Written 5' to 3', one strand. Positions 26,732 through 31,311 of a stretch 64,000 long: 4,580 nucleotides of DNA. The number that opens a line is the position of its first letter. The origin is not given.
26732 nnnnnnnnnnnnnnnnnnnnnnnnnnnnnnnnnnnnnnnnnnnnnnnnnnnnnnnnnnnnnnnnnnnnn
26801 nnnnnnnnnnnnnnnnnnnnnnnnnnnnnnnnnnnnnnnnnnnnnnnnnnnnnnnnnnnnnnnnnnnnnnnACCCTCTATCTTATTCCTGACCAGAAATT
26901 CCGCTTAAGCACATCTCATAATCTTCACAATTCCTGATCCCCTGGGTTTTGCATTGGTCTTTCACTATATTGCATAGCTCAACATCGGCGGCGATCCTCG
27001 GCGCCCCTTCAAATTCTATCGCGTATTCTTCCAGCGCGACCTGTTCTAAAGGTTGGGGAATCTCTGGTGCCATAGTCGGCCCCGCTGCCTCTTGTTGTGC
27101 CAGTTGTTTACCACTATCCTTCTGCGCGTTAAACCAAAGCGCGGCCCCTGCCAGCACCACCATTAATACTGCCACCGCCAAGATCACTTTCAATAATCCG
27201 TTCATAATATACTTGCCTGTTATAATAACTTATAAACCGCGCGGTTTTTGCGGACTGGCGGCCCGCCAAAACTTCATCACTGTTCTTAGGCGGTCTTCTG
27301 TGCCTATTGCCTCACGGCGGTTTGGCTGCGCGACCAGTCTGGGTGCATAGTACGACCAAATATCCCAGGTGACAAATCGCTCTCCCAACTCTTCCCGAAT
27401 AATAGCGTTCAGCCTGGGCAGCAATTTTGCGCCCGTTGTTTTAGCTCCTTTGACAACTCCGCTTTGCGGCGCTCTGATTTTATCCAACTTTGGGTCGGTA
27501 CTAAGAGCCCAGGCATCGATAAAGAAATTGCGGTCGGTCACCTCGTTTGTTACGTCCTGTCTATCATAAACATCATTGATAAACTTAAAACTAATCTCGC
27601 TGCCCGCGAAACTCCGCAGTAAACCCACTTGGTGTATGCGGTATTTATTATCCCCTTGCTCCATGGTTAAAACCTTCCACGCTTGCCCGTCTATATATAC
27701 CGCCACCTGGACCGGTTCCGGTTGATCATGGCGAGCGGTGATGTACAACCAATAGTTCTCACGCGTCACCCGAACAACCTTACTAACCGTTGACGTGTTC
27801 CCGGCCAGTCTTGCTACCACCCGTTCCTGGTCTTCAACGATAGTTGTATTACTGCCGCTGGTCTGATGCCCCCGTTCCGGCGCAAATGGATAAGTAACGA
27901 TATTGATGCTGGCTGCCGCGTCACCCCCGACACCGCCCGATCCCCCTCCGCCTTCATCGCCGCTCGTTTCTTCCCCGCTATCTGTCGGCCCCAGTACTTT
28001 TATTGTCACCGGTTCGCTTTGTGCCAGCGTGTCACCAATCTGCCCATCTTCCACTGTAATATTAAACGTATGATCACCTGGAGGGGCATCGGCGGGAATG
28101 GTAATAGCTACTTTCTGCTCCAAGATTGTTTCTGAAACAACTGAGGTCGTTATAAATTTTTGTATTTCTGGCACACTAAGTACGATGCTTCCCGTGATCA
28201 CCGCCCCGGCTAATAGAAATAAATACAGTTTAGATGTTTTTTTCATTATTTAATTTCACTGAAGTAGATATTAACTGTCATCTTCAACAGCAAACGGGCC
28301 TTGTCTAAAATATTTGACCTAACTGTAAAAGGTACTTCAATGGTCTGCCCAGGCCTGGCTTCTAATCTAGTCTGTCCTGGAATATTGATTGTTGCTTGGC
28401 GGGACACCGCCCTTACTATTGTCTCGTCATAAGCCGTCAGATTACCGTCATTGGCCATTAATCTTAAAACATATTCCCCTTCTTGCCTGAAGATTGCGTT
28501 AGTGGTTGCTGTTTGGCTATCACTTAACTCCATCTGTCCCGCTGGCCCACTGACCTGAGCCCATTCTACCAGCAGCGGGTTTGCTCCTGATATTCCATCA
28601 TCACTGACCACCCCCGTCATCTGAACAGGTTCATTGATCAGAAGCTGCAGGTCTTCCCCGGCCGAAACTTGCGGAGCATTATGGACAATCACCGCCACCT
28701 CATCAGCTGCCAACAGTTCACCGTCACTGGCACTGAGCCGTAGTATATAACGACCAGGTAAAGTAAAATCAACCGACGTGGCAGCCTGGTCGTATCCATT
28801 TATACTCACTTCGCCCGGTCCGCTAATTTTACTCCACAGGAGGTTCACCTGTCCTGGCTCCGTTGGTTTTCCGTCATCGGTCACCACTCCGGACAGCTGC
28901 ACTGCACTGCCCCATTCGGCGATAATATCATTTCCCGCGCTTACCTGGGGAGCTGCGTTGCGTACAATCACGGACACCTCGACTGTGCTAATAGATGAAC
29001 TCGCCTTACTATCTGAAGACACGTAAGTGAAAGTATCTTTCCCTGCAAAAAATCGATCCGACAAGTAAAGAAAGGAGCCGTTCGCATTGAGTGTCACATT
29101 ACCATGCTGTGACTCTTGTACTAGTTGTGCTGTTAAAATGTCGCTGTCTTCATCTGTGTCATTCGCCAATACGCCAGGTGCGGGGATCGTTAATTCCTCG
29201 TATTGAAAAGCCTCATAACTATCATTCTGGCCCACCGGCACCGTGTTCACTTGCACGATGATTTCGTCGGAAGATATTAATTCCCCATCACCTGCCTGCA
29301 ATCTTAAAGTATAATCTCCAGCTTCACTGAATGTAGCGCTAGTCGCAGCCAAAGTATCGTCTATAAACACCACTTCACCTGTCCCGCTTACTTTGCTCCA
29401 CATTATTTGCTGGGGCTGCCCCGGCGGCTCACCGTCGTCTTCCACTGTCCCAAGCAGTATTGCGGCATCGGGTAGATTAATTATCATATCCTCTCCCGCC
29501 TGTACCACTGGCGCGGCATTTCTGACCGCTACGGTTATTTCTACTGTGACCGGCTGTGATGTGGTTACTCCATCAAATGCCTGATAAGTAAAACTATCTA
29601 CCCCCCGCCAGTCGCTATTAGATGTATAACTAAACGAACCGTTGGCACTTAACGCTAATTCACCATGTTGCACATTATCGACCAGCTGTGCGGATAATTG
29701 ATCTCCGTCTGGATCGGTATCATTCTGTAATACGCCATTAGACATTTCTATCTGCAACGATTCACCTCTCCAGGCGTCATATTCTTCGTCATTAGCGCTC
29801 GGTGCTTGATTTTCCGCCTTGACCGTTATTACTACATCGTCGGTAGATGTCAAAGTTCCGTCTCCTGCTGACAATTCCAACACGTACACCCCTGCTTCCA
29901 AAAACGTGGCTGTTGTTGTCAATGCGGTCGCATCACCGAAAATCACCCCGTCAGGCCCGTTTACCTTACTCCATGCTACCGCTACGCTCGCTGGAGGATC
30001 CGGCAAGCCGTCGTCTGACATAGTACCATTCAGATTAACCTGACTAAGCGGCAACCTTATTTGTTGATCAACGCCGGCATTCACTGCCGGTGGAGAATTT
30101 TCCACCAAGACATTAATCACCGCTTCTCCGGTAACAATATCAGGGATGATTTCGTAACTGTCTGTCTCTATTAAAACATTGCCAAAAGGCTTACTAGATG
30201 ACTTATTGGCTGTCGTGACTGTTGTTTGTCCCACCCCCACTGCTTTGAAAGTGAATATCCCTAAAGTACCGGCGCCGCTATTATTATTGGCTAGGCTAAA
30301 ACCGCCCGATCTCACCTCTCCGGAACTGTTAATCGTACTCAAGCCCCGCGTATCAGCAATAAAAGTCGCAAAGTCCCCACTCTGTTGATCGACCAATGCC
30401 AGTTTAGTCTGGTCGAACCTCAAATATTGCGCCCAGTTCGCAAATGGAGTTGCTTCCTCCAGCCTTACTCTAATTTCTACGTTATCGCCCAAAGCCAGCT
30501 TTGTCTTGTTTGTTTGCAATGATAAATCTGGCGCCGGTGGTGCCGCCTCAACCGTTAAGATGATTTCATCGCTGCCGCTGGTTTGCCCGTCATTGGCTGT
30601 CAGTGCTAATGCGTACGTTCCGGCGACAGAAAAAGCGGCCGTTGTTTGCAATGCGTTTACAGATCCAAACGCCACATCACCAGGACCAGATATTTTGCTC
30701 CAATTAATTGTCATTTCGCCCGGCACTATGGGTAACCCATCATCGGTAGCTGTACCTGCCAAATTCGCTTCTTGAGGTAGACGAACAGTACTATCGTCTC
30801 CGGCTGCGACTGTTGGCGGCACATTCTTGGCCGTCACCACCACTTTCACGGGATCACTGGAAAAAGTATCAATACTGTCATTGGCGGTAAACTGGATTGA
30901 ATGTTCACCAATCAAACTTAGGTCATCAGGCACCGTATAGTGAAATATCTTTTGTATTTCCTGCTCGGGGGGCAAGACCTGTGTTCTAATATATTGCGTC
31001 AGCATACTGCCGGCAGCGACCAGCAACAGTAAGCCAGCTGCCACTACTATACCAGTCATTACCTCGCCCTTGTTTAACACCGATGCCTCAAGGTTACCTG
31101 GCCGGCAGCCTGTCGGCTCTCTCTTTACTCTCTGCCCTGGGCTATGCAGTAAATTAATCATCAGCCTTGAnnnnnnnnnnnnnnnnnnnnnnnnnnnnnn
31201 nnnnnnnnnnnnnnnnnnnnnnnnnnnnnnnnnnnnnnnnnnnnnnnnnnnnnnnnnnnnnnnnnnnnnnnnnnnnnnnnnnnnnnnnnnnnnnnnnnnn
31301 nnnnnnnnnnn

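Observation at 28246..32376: Tandem paralogous giant surface proteins combining dockerin, cohesin-like and repeated PKD-like Ig domains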

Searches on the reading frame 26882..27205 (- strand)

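Call 3: search_protein_families(library=pfam, proteins=[window:26882-27205:-], max_evalue=0.1)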
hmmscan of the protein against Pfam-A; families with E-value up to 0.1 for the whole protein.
window:26882-27205:- (107 aa): 0 families

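Call 4: search_protein_families(library=ncbifam, proteins=[window:26882-27205:-], max_evalue=0.1)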
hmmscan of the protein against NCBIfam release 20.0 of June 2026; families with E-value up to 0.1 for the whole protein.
window:26882-27205:- (107 aa): 6 families
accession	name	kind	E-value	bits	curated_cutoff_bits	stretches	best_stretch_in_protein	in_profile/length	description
NF033512.1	T2SS_chap_CpaB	equivalog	0.0077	16.2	90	1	6-57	4-55/206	metalloprotease secretion chaperone CpaB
TIGR04361.1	TrbK_Ti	equivalog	0.01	16.1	50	1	7-39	4-40/64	entry exclusion protein TrbK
NF041525.1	HrpD5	equivalog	0.015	14.8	300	1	6-68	124-185/314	HrpD5 family protein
NF038040.1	phero_PhrK_fam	equivalog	0.02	15.2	35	1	6-26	3-23/40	PhrK family phosphatase-inhibitory pheromone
NF050114.1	Rv3212_fam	equivalog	0.057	12.6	150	1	7-56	8-57/393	Rv3212 family protein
NF004285.1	PRK05696.1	equivalog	0.084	12.7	179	1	7-41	22-56/171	flagellar basal body-associated protein FliL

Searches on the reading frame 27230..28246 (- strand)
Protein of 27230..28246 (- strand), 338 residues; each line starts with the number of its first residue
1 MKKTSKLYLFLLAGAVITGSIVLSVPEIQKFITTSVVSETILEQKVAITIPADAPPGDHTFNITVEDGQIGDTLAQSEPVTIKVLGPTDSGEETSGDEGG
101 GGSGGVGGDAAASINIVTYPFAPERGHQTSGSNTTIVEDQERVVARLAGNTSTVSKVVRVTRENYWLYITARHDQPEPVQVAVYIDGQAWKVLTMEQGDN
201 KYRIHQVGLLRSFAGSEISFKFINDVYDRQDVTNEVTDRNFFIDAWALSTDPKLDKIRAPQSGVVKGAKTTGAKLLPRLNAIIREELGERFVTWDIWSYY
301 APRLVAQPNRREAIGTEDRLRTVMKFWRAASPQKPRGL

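Call 3: search_protein_families(library=pfam, proteins=[window:27230-28246:-], max_evalue=0.1)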
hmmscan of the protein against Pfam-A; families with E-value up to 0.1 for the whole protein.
window:27230-28246:- (338 aa): 3 families
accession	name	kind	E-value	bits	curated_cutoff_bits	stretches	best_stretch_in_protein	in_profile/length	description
PF16841.11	CBM60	-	6.1e-05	23.9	28.2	1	169-246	4-74/91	Ca-dependent carbohydrate-binding module xylan-binding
PF15418.12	DUF4625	-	0.021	15.5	27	1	43-68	92-117/131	Domain of unknown function (DUF4625)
PF21226.3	MalQ_N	-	0.033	15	24.1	0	44-70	57-83/91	MalQ N-terminal beta sandwich domain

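Call 4: search_protein_families(library=ncbifam, proteins=[window:27230-28246:-], max_evalue=0.1)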
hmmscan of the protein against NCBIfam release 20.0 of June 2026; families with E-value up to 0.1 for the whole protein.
window:27230-28246:- (338 aa): 0 families

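Call 74: find_homologous_proteins(query=A9, max_evalue=0.001)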
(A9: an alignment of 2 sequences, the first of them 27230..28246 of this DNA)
Query A9 (2 sequences) (338 aa, profile of the alignment): 9 proteins with E <= 0.001 among 8000 candidates.
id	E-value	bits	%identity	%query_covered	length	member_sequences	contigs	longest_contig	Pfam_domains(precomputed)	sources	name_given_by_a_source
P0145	7.4e-203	691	100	100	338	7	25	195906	-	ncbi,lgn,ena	-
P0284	1.4e-196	671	49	100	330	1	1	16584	-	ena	-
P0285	9.5e-168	576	76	100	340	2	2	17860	-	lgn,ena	-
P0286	3.2e-154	531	50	92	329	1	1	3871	-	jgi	jgi:hypothetical protein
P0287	2.2e-152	525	68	100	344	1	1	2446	-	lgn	-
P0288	1.1e-146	507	46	100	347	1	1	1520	-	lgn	-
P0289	1.0e-144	500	63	99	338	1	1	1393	-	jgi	jgi:hypothetical protein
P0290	1.2e-121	424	51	97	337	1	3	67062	-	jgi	-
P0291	2.9e-69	252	37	100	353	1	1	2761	-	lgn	-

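Call 75: find_encoding_contigs(protein=P0290, flank=10000, max_places=1)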
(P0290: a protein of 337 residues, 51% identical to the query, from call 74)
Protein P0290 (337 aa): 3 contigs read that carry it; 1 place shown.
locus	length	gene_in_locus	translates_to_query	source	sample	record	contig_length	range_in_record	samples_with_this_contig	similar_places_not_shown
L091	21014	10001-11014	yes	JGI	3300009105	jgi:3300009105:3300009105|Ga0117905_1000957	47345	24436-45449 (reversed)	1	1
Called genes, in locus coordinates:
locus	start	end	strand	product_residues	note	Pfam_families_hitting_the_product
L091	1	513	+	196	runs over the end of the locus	PF00293:NUDIX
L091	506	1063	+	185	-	PF00293:NUDIX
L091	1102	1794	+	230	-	-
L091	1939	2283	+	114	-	-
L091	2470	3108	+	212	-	PF00574:CLP_protease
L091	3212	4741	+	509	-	PF12072:RNase_Y_N, PF00013:KH_1, PF22891:KH_PNO1_2nd (weak), PF01966:HD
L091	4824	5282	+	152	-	PF01230:HIT (weak)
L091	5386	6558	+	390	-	PF00404:Dockerin_1 (weak), PF22352:K319L-like_PKD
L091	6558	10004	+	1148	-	PF22352:K319L-like_PKD, PF17803:Cadherin_4, PF17892:Cadherin_5, PF17963:Big_9, PF22352:K319L-like_PKD, PF17803:Cadherin_4, PF17892:Cadherin_5, PF17963:Big_9, +9 more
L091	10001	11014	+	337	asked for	-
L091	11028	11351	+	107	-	-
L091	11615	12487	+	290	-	PF01261:AP_endonuc_2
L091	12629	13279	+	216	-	PF03167:UDG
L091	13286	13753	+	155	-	-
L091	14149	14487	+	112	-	-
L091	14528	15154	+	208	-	PF07690:MFS_1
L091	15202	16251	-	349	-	PF00586:AIRS, PF02769:AIRS_C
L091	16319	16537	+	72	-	-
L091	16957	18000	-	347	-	PF01261:AP_endonuc_2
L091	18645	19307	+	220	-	-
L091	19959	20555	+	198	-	-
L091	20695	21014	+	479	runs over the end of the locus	PF01564:Spermine_synth (weak)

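Call 76: find_encoding_contigs(protein=P0285, flank=10000, max_places=1)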
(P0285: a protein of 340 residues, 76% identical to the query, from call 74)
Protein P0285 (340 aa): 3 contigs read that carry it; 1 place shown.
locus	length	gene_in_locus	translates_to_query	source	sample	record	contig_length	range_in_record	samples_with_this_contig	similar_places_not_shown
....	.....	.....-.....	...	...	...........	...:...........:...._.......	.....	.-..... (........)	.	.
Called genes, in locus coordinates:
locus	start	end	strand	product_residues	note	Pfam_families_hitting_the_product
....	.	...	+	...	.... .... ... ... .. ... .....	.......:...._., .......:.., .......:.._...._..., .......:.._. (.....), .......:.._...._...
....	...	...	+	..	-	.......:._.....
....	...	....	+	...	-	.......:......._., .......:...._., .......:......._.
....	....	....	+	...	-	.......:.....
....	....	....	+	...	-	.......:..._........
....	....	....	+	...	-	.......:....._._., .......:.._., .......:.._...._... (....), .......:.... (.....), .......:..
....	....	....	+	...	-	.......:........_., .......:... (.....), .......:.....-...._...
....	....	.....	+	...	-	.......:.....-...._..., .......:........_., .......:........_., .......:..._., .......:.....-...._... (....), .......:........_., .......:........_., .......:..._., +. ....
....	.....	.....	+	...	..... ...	-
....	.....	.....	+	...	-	-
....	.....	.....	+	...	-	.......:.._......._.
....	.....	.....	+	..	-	?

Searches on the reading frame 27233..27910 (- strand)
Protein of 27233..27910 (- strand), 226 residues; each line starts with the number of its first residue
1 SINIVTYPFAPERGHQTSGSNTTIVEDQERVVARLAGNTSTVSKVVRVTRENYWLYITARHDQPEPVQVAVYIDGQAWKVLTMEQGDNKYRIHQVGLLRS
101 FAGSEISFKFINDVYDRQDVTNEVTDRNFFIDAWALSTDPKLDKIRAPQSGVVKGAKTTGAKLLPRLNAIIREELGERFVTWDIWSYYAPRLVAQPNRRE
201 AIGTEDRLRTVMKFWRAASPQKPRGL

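Call 44: search_protein_families(library=pfam, proteins=[window:27233-27910:-], max_evalue=1)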
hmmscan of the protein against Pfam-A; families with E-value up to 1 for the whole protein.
seq(226 aa): 1 family
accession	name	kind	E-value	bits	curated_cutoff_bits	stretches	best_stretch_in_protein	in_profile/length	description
PF16841.11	CBM60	-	5.2e-05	24.1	28.2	1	57-134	4-74/91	Ca-dependent carbohydrate-binding module xylan-binding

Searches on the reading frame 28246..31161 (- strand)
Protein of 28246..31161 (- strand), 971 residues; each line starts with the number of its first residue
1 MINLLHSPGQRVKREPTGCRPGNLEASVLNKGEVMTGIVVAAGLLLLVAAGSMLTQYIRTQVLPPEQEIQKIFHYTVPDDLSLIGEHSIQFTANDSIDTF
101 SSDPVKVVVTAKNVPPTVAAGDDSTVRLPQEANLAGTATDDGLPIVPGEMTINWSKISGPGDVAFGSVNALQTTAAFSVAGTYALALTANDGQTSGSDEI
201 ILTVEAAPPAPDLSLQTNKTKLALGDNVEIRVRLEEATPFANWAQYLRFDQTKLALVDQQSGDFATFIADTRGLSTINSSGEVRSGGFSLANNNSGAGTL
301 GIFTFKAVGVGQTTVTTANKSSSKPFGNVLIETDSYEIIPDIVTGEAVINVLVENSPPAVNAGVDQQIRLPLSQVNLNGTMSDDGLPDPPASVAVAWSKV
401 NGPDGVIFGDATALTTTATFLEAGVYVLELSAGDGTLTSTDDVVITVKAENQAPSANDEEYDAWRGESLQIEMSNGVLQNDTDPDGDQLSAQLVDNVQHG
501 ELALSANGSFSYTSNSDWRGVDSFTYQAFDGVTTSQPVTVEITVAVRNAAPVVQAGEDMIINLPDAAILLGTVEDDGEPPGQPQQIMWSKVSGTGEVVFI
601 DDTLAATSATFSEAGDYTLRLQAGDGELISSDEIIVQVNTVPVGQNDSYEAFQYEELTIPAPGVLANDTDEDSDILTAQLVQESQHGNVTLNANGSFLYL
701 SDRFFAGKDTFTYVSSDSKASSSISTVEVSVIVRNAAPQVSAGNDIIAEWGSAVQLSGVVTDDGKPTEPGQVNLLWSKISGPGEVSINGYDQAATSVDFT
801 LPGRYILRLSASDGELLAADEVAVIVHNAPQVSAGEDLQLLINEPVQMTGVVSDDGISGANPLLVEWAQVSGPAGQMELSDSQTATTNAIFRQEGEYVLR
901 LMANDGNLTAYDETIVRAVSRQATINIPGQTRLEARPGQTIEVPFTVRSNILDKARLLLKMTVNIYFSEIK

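Call 3: search_protein_families(library=pfam, proteins=[window:28246-31161:-], max_evalue=0.1)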
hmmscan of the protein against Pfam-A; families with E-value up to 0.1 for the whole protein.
window:28246-31161:- (971 aa): 11 families
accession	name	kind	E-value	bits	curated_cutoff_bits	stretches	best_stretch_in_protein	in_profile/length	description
PF22352.2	K319L-like_PKD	-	1.2e-42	144.2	27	5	362-447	1-84/84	K319L-like, PKD domain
PF17803.7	Cadherin_4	-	3.8e-30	104.6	25.1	2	443-512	3-71/71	Bacterial cadherin-like domain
PF17963.7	Big_9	-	4.3e-30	104.9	23.6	2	451-543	1-89/89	Bacterial Ig domain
PF17892.7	Cadherin_5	-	3.9e-28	97.6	26.5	2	451-544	2-97/98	Cadherin-like domain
PF18911.6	PKD_4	-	3.3e-11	43.5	27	0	548-627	1-72/85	PKD domain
PF00801.26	PKD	-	3.5e-11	43.4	23.5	0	843-906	14-68/80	PKD domain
PF18981.6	InlK_D3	-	2.7e-06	27.8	25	1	794-827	41-74/75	Internalin K domain (D3/D4)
PF14347.11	DUF4399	-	0.00089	20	28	0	884-917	50-83/91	Domain of unknown function (DUF4399)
PF16184.11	Cadherin_3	-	0.0018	18.7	25.5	0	479-543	26-105/106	Cadherin-like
PF17961.7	Big_8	-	0.013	16.1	22.9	0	103-142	6-45/103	Bacterial Ig domain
PF19410.4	DUF5980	-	0.022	15.6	27.1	0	420-449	66-95/97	Family of unknown function (DUF5980)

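Call 4: search_protein_families(library=ncbifam, proteins=[window:28246-31161:-], max_evalue=0.1)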
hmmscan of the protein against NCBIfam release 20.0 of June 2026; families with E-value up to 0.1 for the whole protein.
window:28246-31161:- (971 aa): 7 families
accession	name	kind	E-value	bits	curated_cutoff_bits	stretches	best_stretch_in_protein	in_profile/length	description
NF041578.1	betaarabinsidaseHypBA2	equivalog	2.9e-56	190.7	3200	5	846-932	1059-1146/1709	beta-L-arabinobiosidase HypBA2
NF038112.1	myxo_dep_M36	subfamily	9.6e-49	165.5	1500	4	578-917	1219-1561/1604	myxosortase-dependent M36 family metallopeptidase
NF012211.1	tand_rpt_95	domain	2.9e-32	110.5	90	2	474-555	12-95/98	tandem-95 repeat protein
TIGR01965.1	VCBS_repeat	domain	8e-07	29.2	15.5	2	480-553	7-86/99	VCBS domain-containing protein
TIGR03769.1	P_ac_wall_RPT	domain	9.4e-06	26.1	30.9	0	610-633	8-34/41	TIGR03769 domain-containing protein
TIGR04212.1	GlyGly_RbtA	equivalog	0.012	13.9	295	1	496-544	515-566/605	rhombotarget A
TIGR04183.1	Por_Secre_tail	domain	0.02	14.9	23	0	421-439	49-67/72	T9SS type A sorting domain-containing protein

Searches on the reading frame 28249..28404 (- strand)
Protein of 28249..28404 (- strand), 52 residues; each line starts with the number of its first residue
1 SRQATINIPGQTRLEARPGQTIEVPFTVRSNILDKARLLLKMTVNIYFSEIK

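Call 7: search_protein_families(library=pfam, proteins=[window:28249-28404:-], max_evalue=10)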
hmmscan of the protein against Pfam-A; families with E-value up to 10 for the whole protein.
seq(52 aa): 0 families

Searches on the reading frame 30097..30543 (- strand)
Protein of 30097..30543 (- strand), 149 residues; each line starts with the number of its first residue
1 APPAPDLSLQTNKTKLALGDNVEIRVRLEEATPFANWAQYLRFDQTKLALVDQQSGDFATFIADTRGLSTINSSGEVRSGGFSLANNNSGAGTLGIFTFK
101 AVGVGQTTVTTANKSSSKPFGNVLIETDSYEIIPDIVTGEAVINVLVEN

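Call 7: search_protein_families(library=pfam, proteins=[window:30097-30543:-], max_evalue=10)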
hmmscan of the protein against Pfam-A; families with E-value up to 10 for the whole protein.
seq(149 aa): 1 family
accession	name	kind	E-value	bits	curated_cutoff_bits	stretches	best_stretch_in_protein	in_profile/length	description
PF09394.16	Inhibitor_I42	-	0.044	14.5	27.2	1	88-118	48-78/91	Chagasin family peptidase inhibitor I42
